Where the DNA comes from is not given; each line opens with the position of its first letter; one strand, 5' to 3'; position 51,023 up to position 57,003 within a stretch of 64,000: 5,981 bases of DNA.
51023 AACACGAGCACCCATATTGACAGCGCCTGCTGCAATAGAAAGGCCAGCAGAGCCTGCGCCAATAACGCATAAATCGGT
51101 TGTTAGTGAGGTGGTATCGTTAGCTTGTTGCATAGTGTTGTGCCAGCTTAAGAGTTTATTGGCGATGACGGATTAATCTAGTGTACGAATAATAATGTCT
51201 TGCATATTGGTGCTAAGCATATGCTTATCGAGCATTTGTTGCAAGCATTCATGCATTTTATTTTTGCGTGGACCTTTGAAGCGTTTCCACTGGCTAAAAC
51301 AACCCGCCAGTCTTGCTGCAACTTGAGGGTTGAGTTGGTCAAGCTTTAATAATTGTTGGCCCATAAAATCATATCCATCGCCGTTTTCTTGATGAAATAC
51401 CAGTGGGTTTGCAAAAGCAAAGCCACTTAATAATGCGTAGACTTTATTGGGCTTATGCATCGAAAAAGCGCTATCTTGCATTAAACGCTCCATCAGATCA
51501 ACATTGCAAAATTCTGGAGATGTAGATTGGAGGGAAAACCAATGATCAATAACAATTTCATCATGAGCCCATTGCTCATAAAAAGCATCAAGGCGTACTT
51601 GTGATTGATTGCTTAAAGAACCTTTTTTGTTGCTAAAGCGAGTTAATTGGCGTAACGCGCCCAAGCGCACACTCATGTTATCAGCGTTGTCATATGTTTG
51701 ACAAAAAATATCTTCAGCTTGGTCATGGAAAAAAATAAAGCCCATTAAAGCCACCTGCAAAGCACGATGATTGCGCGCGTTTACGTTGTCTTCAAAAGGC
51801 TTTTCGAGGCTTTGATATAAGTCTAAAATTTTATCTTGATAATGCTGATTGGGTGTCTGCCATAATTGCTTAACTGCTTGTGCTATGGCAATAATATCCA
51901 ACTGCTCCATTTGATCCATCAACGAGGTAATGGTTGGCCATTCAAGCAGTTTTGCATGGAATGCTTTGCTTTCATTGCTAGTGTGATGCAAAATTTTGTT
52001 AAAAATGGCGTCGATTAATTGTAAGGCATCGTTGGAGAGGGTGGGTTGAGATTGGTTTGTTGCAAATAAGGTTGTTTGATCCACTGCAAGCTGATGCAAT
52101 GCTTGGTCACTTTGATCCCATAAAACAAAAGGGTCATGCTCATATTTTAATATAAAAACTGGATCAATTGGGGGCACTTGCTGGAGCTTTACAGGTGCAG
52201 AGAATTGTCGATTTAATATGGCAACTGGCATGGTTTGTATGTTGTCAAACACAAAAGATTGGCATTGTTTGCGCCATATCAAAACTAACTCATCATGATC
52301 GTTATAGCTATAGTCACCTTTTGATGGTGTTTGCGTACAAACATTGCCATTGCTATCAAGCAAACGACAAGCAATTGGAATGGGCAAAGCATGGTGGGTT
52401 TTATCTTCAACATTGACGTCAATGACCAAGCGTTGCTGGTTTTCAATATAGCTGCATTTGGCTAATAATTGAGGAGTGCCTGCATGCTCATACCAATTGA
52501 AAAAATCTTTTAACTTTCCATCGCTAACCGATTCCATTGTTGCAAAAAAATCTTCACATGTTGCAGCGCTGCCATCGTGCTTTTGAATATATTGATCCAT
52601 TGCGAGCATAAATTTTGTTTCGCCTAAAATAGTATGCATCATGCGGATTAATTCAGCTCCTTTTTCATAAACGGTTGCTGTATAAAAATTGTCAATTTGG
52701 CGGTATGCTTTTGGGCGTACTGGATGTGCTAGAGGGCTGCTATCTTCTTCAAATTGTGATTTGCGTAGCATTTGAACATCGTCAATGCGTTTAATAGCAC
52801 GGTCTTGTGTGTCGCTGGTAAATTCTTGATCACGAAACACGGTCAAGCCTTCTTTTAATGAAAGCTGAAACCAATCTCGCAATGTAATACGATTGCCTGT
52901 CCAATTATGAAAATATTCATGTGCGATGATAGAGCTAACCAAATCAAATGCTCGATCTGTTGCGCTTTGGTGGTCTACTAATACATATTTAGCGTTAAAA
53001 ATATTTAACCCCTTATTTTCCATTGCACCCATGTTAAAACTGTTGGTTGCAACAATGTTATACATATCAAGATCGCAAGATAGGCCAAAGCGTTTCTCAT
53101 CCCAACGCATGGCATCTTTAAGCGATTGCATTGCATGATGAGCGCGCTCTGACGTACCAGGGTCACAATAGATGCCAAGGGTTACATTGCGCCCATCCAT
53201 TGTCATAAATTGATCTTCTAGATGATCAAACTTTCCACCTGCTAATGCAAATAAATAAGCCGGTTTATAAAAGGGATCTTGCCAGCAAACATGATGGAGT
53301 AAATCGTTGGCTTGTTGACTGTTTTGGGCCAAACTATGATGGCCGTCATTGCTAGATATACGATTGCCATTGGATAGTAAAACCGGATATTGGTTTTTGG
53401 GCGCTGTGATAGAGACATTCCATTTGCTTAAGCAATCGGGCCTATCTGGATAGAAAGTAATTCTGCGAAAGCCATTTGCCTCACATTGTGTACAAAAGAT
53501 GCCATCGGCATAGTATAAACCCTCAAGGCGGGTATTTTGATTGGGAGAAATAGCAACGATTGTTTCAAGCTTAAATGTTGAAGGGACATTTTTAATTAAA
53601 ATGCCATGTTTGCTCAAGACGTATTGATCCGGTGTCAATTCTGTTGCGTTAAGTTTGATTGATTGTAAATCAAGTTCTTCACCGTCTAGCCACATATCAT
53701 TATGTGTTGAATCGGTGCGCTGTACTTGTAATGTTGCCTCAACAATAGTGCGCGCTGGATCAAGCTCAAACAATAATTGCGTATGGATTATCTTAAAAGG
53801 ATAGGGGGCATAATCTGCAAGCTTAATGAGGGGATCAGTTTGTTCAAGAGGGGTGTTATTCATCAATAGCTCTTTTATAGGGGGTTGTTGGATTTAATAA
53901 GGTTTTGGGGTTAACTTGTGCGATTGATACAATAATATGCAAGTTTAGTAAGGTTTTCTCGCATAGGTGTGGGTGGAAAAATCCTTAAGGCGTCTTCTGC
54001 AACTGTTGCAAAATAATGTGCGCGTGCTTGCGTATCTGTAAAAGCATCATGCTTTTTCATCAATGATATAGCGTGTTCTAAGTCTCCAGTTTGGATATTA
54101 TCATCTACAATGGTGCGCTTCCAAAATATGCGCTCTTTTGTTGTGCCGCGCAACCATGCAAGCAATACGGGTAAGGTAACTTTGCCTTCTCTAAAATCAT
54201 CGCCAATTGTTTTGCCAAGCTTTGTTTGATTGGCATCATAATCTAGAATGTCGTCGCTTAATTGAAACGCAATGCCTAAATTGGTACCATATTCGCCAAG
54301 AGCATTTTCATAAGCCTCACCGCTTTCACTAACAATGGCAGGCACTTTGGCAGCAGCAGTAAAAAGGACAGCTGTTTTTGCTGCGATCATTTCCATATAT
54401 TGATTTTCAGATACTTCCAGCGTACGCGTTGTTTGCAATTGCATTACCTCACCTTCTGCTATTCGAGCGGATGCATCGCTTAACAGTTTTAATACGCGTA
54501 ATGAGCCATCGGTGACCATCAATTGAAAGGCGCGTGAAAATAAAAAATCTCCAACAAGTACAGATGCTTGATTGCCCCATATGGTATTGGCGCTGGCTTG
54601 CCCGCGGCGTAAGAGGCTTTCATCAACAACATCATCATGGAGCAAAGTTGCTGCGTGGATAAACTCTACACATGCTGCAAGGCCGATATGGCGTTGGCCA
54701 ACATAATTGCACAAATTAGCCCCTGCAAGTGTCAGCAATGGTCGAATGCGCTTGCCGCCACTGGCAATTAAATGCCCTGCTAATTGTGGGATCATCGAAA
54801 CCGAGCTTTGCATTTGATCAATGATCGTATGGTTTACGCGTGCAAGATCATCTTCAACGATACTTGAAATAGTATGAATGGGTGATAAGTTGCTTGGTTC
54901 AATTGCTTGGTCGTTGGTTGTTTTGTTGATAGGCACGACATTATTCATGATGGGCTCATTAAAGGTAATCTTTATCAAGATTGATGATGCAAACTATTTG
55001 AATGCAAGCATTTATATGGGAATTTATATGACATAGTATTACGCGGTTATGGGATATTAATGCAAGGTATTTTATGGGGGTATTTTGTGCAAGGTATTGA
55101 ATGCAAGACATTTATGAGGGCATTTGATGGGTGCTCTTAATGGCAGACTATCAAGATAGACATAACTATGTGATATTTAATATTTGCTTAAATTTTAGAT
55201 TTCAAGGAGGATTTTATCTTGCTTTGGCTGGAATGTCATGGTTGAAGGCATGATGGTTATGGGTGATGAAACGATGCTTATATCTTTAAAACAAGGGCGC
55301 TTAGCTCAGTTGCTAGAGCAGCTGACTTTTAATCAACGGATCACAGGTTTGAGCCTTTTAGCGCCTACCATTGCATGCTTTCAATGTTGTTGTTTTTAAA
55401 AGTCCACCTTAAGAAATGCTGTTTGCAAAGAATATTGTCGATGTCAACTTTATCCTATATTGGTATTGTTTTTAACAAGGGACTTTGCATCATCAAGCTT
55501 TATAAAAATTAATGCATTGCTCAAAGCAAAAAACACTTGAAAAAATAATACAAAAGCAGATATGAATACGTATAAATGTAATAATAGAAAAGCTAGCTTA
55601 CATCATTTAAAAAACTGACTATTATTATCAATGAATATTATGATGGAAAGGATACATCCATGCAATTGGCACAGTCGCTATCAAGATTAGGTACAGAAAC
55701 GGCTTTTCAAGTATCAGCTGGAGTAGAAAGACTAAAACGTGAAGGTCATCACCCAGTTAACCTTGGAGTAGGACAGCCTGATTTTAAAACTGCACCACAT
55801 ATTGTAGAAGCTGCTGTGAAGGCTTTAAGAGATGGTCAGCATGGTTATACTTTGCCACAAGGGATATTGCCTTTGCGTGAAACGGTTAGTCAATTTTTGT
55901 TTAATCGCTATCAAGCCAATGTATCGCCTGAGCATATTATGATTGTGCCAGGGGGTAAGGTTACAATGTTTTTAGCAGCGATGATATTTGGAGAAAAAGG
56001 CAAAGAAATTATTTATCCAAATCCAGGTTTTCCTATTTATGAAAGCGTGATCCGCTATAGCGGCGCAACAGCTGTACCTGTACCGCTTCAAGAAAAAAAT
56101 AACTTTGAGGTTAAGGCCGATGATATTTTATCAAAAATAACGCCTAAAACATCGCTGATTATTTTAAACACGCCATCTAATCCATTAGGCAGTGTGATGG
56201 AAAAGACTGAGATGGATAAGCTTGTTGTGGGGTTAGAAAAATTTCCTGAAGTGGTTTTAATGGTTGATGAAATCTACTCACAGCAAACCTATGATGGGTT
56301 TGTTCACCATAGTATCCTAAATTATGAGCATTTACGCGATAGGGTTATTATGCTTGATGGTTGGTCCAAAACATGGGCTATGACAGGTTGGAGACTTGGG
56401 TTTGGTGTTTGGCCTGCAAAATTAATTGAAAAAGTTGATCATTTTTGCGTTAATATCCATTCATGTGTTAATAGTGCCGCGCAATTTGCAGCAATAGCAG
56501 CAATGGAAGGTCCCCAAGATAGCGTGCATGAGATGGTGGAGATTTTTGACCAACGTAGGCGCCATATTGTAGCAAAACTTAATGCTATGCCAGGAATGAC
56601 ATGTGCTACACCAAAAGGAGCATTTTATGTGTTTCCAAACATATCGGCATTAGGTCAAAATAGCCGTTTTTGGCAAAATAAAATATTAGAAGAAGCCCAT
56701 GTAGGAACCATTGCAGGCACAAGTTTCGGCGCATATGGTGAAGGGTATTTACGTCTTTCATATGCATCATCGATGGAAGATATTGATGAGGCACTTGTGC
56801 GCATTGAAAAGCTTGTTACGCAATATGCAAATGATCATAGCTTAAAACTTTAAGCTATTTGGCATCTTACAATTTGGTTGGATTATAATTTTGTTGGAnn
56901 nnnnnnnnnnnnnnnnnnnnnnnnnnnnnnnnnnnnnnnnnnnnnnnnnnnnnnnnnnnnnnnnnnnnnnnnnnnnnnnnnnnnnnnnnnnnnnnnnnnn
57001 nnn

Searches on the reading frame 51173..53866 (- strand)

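Call 94: search_protein_families(library=pfam, proteins=[window:51173-53866:-], max_evalue=0.001)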
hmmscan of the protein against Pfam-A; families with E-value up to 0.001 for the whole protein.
window:51173-53866:- (897 aa): 4 families
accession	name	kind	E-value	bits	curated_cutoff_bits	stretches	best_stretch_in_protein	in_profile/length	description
PF17432.8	DUF3458_C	-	5.2e-75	253.2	24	1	570-896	5-319/320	Domain of unknown function (DUF3458_C) ARM repeats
PF01433.26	Peptidase_M1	-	2.2e-52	178.3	27.7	1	245-458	2-217/218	Peptidase family M1 domain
PF11940.14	DUF3458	-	1e-13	51.9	28.6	1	463-563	1-94/95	Domain of unknown function (DUF3458) Ig-like fold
PF17900.6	Peptidase_M1_N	-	5e-10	40.2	25.8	1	40-176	20-168/186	Peptidase M1 N-terminal domain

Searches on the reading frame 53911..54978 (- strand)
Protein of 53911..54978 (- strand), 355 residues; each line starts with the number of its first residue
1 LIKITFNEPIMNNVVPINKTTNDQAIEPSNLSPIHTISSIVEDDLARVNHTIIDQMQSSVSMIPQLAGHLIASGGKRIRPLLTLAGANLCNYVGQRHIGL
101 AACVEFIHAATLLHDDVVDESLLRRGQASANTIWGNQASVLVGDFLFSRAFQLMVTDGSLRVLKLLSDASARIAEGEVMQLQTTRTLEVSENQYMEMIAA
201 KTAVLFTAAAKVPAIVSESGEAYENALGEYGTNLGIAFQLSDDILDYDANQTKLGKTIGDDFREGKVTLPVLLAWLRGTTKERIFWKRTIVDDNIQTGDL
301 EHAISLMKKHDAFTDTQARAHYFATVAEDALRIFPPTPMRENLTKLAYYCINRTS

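Call 94: search_protein_families(library=pfam, proteins=[window:53911-54978:-], max_evalue=0.001)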
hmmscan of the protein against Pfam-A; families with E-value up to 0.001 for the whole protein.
window:53911-54978:- (355 aa): 1 family
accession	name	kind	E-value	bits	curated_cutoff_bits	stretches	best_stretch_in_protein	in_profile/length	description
PF00348.22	polyprenyl_synt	-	2e-73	247.2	27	1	63-306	4-250/251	Polyprenyl synthetase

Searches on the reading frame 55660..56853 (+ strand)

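Call 94: search_protein_families(library=pfam, proteins=[window:55660-56853:+], max_evalue=0.001)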
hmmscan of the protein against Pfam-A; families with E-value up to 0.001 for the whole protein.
window:55660-56853:+ (397 aa): 2 families
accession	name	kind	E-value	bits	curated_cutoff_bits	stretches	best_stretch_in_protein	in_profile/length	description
PF00155.27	Aminotran_1_2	-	2.3e-62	211.7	19.7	1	32-382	3-361/361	Aminotransferase class I and II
PF01041.23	DegT_DnrJ_EryC1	-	1.5e-05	24.9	19.8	1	92-169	41-118/360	DegT/DnrJ/EryC1/StrS aminotransferase family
